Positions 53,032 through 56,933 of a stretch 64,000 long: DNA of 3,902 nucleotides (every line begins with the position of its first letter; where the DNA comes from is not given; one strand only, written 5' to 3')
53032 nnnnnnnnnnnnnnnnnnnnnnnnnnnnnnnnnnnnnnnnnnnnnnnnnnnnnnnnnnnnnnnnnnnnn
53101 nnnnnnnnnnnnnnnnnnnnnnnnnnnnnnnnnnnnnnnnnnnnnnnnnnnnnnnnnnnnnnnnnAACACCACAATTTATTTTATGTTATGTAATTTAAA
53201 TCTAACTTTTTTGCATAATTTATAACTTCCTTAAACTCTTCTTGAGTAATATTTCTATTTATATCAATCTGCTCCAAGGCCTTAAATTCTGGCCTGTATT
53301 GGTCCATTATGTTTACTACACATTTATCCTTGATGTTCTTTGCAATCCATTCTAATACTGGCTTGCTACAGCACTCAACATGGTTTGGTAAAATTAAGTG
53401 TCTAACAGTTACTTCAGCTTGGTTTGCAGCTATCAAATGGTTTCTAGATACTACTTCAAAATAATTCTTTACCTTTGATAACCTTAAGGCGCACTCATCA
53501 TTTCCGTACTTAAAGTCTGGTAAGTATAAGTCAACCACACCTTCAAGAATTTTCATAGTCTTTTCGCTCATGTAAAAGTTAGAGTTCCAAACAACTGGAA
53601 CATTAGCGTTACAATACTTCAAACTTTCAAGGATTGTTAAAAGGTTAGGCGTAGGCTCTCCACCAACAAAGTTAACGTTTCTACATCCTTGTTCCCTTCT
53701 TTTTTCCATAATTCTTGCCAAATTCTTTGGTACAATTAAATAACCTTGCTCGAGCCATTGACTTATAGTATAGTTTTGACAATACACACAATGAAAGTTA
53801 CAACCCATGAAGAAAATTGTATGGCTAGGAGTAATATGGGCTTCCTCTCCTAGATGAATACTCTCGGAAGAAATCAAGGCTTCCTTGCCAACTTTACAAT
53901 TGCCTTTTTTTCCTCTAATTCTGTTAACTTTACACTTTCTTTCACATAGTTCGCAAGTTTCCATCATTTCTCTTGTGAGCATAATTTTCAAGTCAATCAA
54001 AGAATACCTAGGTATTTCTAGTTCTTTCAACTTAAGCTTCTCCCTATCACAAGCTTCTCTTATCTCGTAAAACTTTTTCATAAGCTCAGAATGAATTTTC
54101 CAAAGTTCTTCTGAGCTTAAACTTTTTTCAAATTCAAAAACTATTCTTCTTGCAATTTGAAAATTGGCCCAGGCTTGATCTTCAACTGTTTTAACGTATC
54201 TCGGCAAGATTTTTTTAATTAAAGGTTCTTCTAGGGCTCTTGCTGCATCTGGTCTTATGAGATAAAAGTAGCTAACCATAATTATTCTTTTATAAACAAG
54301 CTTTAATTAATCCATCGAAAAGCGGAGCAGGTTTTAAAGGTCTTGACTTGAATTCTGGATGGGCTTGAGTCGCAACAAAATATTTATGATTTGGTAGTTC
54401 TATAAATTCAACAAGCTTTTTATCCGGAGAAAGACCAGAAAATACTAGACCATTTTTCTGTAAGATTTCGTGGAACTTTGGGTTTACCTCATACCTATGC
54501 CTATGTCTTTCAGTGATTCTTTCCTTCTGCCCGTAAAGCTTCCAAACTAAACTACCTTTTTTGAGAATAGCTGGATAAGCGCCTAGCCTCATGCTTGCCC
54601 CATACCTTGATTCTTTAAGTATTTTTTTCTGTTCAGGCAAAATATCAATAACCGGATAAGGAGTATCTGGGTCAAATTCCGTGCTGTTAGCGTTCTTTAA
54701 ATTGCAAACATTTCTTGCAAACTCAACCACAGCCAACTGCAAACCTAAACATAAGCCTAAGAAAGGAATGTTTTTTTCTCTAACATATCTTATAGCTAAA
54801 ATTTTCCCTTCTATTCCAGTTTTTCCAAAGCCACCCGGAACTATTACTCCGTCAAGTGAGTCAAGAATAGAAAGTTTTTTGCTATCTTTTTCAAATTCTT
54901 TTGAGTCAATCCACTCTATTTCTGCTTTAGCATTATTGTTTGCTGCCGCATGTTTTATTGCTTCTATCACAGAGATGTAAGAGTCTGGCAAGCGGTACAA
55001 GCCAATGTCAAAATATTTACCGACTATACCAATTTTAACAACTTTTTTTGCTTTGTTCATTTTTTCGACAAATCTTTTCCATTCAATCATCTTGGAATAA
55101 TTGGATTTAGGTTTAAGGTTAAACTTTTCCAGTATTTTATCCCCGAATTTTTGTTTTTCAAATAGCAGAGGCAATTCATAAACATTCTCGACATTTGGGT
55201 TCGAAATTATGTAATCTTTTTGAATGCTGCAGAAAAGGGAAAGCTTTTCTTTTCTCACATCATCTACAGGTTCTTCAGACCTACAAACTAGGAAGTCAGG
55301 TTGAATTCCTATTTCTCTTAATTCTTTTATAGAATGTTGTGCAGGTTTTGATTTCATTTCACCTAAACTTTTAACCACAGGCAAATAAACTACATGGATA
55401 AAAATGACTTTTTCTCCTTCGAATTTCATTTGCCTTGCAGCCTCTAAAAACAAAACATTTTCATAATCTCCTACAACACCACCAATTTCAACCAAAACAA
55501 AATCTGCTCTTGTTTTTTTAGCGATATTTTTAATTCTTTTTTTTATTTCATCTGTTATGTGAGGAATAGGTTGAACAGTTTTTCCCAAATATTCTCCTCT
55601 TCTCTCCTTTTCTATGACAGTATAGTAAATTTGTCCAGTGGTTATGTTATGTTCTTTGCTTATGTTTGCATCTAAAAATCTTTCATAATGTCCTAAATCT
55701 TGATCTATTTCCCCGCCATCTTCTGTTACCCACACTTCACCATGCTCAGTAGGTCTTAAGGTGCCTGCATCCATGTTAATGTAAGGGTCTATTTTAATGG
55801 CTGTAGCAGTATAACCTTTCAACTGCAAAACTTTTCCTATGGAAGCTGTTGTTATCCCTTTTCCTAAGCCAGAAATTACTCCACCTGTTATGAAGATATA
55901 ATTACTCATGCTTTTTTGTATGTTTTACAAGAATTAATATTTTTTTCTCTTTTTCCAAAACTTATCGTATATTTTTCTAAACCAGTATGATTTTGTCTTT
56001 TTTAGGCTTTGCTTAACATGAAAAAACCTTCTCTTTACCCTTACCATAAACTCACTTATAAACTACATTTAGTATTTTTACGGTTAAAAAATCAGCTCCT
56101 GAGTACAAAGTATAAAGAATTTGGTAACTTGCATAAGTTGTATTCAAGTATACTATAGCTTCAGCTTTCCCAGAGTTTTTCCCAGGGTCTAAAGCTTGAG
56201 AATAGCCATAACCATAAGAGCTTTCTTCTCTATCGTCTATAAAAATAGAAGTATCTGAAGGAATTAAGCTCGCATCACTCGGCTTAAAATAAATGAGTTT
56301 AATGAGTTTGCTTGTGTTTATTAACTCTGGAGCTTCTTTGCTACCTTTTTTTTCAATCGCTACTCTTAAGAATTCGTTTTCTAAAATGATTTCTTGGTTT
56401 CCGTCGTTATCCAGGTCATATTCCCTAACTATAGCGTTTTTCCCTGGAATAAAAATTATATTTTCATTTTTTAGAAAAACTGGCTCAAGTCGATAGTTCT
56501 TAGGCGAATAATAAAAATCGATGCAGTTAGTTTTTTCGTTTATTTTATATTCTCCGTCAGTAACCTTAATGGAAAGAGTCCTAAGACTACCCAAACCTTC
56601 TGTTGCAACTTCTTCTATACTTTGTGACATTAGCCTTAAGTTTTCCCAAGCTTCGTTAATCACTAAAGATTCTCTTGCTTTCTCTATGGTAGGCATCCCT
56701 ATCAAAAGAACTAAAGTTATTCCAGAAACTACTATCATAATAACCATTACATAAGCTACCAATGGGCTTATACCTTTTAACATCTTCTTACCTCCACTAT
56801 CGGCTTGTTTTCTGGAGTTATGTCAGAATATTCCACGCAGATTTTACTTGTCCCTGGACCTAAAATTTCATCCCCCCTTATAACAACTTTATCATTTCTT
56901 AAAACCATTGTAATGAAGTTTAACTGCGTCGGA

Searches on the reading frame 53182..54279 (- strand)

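Call 9: search_protein_families(library=pfam, proteins=[window:53182-54279:-], max_evalue=0.001)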
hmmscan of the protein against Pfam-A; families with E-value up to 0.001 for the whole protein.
window:53182-54279:- (365 aa): 2 families
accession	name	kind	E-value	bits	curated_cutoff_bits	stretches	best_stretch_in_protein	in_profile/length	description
PF04055.27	Radical_SAM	-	1.7e-17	64.6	29.5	1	155-302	2-156/166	Radical SAM superfamily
PF13353.11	Fer4_12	-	9.3e-10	39.4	22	1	154-243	9-99/137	4Fe-4S single cluster domain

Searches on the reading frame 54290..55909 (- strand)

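Call 9: search_protein_families(library=pfam, proteins=[window:54290-55909:-], max_evalue=0.001)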
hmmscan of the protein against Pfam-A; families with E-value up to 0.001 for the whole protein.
window:54290-55909:- (539 aa): 3 families
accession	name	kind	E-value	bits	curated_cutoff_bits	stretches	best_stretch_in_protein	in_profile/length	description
PF06418.20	CTP_synth_N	-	3.9e-116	387.5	26.1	1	4-265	2-265/265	CTP synthase N-terminus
PF00117.34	GATase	-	1.3e-37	129.8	22.8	1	307-536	2-189/190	Glutamine amidotransferase class-I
PF07722.19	Peptidase_C26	-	1.2e-05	25.7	20.5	1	372-519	97-219/219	Peptidase C26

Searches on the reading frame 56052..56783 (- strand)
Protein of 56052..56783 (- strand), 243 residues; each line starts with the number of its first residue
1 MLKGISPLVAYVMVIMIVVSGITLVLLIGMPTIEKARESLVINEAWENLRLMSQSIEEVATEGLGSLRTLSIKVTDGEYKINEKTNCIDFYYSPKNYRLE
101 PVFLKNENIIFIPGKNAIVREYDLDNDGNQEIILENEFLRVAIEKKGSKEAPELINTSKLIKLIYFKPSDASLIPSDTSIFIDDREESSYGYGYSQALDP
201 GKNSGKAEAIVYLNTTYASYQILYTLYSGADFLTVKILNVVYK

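Call 9: search_protein_families(library=pfam, proteins=[window:56052-56783:-], max_evalue=0.001)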
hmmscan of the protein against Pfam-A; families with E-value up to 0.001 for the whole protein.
window:56052-56783:- (243 aa): 1 family
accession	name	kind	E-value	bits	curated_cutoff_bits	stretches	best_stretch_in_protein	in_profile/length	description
PF23960.2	DUF7289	-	3.6e-05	23.9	27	1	4-85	2-82/238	Family of unknown function (DUF7289)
